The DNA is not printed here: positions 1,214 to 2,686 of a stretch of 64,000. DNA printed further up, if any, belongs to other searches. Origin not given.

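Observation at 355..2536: Adjacent ColD-like (His188) 3-dehydratase and Fcl/ColC-like epimerase-reductase suggest GDP-3,6-dideoxyhexose (colitose-like) synthesis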

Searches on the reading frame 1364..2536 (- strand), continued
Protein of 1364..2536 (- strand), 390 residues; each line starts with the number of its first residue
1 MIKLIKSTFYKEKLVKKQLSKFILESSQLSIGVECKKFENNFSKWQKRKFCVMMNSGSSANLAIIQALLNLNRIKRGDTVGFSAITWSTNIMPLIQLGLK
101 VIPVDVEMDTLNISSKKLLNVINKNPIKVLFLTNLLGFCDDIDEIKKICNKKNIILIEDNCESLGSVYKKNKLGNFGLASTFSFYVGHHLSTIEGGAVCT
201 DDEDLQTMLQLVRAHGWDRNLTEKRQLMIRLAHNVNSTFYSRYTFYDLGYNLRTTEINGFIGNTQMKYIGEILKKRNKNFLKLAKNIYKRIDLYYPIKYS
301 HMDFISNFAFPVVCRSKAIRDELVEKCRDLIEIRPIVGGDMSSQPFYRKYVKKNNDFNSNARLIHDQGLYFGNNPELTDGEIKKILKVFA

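Call 45: search_protein_families(library=ncbifam, proteins=[L010:7995-9047:+, L010:9057-10004:+, L010:11174-12094:+, L010:12100-13290:+, L012:3589-4902:+, L012:5186-6154:+, L012:6126-7106:+, L012:8350-9255:+, L012:2409-3425:+, L012:11050-12102:+], max_evalue=1e-25)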
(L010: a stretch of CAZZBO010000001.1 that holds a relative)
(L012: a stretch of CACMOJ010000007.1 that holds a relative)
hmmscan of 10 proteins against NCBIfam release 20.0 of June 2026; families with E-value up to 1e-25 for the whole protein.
L010:7995-9047:+ (350 aa): 3 families
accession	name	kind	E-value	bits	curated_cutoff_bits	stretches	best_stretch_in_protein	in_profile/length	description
TIGR01472.1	gmd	equivalog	5.4e-175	581.5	415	1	2-339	1-340/342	GDP-mannose 4,6-dehydratase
TIGR04180.1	EDH_00030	hypoth_equivalog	9.5e-30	103.7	475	1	5-323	2-295/297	NAD-dependent 4,6-dehydratase LegB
TIGR01181.1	dTDP_gluc_dehyt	equivalog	7.1e-29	100.9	365.1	1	5-342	3-316/321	dTDP-glucose 4,6-dehydratase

L010:9057-10004:+ (315 aa): 2 families
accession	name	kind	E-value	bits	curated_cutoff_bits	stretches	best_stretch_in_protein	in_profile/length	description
NF047922.1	GDPFucSynFcl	equivalog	1.1e-146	488.2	500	1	4-309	2-306/308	GDP-L-fucose synthase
TIGR01181.1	dTDP_gluc_dehyt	equivalog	4.3e-28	98.3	365.1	1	34-307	51-314/321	dTDP-glucose 4,6-dehydratase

L010:11174-12094:+ (306 aa): 1 family
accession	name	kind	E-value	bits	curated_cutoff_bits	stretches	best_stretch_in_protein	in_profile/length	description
TIGR01181.1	dTDP_gluc_dehyt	equivalog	2.8e-29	102.2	365.1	1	9-302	1-312/321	dTDP-glucose 4,6-dehydratase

L010:12100-13290:+ (396 aa): 1 family
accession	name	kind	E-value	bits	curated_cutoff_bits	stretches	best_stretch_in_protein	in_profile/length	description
NF041876.1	EPS_EpsE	equivalog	7.1e-26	91.3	400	1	184-387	181-387/389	exopolysaccharide biosynthesis GT4 family glycosyltransferase EpsE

L012:3589-4902:+ (437 aa): 0 families

L012:5186-6154:+ (322 aa): 1 family
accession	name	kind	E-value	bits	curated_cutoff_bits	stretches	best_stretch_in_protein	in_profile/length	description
TIGR01472.1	gmd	equivalog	1e-70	238.7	415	1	2-319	1-341/342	GDP-mannose 4,6-dehydratase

L012:6126-7106:+ (326 aa): 1 family
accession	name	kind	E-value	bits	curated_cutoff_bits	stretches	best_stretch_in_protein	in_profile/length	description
NF047922.1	GDPFucSynFcl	equivalog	1.6e-54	185.5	500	1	20-323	2-303/308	GDP-L-fucose synthase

L012:8350-9255:+ (301 aa): 0 families

L012:2409-3425:+ (338 aa): 0 families

L012:11050-12102:+ (350 aa): 0 families
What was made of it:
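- True Gmd (582 bits) - Fcl (488 bits) - ColD-like is seen in a Saccharibacteria genome (call 45).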

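Call 46: find_encoding_contigs(protein=P0026, flank=10000, max_places=1)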
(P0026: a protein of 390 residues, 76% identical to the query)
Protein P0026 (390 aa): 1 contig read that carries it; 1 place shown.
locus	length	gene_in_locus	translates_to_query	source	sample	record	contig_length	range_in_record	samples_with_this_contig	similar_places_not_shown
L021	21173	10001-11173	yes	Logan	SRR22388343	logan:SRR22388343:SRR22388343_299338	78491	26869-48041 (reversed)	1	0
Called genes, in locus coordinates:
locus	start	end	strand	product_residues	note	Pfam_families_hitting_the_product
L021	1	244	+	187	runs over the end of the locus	PF00908:dTDP_sugar_isom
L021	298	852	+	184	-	PF00908:dTDP_sugar_isom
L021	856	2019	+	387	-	PF00155:Aminotran_1_2 (weak), PF01041:DegT_DnrJ_EryC1, PF01212:Beta_elim_lyase (weak), PF00266:Aminotran_5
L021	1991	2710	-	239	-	PF00535:Glycos_transf_2, PF10111:Glyco_tranf_2_2 (weak), PF13641:Glyco_tranf_2_3 (weak)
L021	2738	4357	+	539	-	PF13231:PMT_2 (weak)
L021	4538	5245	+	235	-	PF00535:Glycos_transf_2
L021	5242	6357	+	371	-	PF13439:Glyco_transf_4, PF20706:GT4-conflict, PF00534:Glycos_transf_1, PF13692:Glyco_trans_1_4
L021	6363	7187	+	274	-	PF00535:Glycos_transf_2, PF10111:Glyco_tranf_2_2 (faint)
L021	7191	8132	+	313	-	PF04321:RmlD_sub_bind, PF01073:3Beta_HSD, PF01370:Epimerase, PF02719:Polysacc_synt_2, PF16363:GDP_Man_Dehyd, PF07993:NAD_binding_4 (weak)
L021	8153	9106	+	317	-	PF01370:Epimerase, PF02719:Polysacc_synt_2 (faint), PF04321:RmlD_sub_bind, PF07993:NAD_binding_4 (faint), PF16363:GDP_Man_Dehyd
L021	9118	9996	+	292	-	PF01370:Epimerase, PF16363:GDP_Man_Dehyd, PF07993:NAD_binding_4 (weak)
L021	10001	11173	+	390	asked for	PF01041:DegT_DnrJ_EryC1, PF01053:Cys_Met_Meta_PP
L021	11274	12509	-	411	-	PF03721:UDPG_MGDP_dh_N, PF02254:TrkA_N (faint), PF00984:UDPG_MGDP_dh, PF03720:UDPG_MGDP_dh_C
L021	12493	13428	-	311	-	PF01073:3Beta_HSD, PF01370:Epimerase, PF02719:Polysacc_synt_2 (faint), PF04321:RmlD_sub_bind, PF16363:GDP_Man_Dehyd, PF07993:NAD_binding_4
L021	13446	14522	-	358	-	PF02350:Epimerase_2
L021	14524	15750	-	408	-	PF00534:Glycos_transf_1, PF13692:Glyco_trans_1_4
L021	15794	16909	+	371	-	PF00534:Glycos_transf_1 (faint)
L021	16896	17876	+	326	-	PF00535:Glycos_transf_2, PF10111:Glyco_tranf_2_2, PF13506:Glyco_transf_21 (weak), PF13641:Glyco_tranf_2_3 (weak)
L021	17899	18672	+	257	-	PF00483:NTP_transferase, PF12804:NTP_transf_3 (faint)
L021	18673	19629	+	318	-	PF04321:RmlD_sub_bind, PF01073:3Beta_HSD, PF01370:Epimerase, PF02719:Polysacc_synt_2, PF16363:GDP_Man_Dehyd, PF07993:NAD_binding_4 (weak)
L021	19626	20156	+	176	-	PF00908:dTDP_sugar_isom, PF05523:FdtA (faint)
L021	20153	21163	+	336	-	PF00535:Glycos_transf_2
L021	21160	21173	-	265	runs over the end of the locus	PF13489:Methyltransf_23, PF13847:Methyltransf_31, PF08241:Methyltransf_11, PF08242:Methyltransf_12, PF13649:Methyltransf_25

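Call 49: search_solved_structures(query=window:1364-2536:-, show_alignments=5, max_evalue=1e-37)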
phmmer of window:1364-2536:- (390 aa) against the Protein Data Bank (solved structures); distinct sequences matched with E-value up to 1e-37: 5.
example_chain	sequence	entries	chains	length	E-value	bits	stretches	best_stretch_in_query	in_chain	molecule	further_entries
2gms_A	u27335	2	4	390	1.3e-62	215.2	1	21-379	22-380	Putative pyridoxamine 5-phosphate-dependent dehydrase, Wbdk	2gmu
3b8x_A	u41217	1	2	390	1.5e-61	211.7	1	21-379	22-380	Pyridoxamine 5-phosphate-dependent dehydrase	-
2r0t_A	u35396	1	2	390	2.7e-61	210.9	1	21-379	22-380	Pyridoxamine 5-phosphate-dependent dehydrase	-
3gr9_A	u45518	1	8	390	3.2e-61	210.6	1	21-379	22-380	ColD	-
3bcx_A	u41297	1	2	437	4e-38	134.6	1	35-386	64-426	CDP-6-deoxy-L-threo-D-glycero-4-hexulose-3-dehydrase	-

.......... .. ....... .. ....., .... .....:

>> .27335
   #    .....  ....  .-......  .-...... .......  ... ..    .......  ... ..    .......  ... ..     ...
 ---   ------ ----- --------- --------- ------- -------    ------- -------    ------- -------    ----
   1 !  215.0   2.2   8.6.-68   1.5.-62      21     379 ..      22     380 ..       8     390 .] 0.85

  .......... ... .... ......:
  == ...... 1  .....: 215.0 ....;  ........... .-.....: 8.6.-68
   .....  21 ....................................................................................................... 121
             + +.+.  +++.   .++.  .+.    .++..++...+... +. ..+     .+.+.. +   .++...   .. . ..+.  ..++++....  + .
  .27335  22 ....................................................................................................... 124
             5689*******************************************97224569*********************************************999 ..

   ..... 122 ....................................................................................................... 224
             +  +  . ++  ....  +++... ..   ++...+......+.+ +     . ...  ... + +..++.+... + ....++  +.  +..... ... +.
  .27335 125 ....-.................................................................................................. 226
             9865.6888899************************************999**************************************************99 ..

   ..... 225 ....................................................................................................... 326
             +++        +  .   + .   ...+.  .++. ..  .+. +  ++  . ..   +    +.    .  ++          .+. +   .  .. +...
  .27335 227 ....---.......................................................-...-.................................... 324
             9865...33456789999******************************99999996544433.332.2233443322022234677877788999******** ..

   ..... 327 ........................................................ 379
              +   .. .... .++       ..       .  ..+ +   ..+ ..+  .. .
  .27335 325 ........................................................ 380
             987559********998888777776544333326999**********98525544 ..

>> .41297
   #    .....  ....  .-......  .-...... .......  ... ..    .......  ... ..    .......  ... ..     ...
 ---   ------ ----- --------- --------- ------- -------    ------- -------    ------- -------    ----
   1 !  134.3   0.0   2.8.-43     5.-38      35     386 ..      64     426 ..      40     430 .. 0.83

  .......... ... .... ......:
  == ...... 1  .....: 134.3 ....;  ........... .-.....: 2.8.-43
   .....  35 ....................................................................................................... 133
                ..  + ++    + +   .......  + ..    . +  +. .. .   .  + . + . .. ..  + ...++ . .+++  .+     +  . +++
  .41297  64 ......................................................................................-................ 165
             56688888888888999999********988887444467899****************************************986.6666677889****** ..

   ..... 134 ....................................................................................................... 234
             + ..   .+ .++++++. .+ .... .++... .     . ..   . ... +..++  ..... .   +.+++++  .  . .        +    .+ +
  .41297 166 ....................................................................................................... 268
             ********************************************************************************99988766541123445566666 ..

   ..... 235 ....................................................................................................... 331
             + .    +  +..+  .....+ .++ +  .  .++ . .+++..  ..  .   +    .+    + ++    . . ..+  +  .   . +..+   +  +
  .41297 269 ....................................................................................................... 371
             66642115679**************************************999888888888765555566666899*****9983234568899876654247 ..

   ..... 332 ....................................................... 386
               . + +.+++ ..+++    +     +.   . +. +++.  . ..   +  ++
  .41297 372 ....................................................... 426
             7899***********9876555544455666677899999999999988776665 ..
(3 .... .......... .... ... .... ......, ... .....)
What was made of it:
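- On ColD-type sugar 3-dehydratase: The 3gr9 sequence shows the N-K double mutant (call 49). Only the Cys of EDNCES, which ColD also has, is present (call 49).
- On E1 / RfbH (CDP-4-keto-6-deoxyglucose 3-dehydrase): The Cys cluster is absent (call 49).
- Checked: Its cysteine cluster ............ aligns to RNLTE..KRQL in this protein, which has no Cys there (call 49).
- In ColD, conversion to an aminotransferase needs both Asn187 and Lys188 (3gr9, call 49).
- Tried and rejected: I rejected an E1-type (Fe-S, E3-dependent) mechanism (call 49).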

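Call 59: find_related_loci(query=A1, collection=metagenome_contigs, flank=10000)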
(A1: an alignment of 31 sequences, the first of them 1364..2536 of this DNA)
Query A1 (390 aa) in metagenome_contigs; peptide patterns used: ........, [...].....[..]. (x = any residue, [..] = any of these).
600 stretches matched a pattern (row limit reached: there are more); 525 encode a relative of the query (tblastn E <= 1e-3); the best 80 are kept; 80 distinct loci.
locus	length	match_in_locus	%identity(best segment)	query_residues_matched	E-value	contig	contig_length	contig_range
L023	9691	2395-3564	75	1-390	0e+0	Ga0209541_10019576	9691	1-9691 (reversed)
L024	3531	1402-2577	74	1-390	0e+0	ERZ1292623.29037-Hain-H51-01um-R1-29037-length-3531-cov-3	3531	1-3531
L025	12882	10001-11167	72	1-389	0e+0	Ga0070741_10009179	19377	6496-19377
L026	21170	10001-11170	72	1-390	0e+0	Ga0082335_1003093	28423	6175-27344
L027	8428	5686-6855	72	1-390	0e+0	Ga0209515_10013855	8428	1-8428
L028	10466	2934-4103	76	1-390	0e+0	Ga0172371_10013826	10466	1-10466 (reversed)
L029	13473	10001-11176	74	1-390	0e+0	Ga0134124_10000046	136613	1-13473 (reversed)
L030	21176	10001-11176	71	1-390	0e+0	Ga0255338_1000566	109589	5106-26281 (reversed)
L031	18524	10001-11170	70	1-390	0e+0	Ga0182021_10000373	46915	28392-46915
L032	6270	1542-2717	71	1-390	0e+0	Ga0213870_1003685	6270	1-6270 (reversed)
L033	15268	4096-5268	69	1-390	0e+0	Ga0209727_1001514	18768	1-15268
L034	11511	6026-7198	70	1-390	0e+0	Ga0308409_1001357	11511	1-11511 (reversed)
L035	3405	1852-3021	69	1-390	0e+0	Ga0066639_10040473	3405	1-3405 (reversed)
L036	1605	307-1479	69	1-390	0e+0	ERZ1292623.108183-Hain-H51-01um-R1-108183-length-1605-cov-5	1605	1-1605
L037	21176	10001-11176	71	1-390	0e+0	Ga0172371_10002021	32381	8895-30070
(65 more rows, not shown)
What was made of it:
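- Tried and rejected: I replaced it with an alignment-based metagenome scan that gave 80 loci (call 59).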
